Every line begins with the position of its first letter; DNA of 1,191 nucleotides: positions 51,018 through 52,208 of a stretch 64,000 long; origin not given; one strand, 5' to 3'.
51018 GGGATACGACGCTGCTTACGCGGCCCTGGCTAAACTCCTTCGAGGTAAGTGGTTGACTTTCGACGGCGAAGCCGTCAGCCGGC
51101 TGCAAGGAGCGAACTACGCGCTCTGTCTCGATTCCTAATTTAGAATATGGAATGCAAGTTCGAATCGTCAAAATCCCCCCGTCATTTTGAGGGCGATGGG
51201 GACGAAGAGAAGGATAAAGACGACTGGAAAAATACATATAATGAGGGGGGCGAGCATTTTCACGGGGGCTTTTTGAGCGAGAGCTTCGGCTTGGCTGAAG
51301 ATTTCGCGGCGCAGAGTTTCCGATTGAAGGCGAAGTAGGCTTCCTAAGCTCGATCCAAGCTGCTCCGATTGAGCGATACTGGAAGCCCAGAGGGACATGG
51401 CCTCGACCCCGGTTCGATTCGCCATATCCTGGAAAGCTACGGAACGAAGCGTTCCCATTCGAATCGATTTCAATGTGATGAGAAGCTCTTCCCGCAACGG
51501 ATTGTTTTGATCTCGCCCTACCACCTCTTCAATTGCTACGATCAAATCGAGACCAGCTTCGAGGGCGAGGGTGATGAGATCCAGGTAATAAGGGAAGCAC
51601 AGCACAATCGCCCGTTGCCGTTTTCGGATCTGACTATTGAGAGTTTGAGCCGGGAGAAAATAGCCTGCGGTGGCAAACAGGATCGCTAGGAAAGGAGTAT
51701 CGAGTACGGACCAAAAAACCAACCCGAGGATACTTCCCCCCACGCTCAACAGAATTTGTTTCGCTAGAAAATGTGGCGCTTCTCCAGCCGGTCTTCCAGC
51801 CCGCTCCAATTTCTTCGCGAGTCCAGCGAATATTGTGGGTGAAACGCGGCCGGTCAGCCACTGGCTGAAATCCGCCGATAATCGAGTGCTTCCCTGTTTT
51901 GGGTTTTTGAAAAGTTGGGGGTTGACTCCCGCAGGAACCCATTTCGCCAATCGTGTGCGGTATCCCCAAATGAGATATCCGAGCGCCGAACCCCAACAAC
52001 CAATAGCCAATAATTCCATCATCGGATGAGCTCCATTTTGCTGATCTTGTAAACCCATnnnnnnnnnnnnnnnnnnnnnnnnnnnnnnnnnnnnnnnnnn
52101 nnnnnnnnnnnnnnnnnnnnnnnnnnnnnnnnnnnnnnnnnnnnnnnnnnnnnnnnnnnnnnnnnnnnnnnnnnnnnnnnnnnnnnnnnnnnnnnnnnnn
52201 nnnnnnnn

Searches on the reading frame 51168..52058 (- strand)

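Call 85: search_protein_families(library=pfam, proteins=[window:51168-52058:-], max_evalue=1e-8)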
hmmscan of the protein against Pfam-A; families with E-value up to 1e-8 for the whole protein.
window:51168-52058:- (296 aa): 1 family
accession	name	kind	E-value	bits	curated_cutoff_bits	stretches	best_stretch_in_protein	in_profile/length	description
PF00482.28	T2SSF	-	3.3e-15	56.6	25.2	1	159-284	2-123/125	Type II secretion system (T2SS), protein F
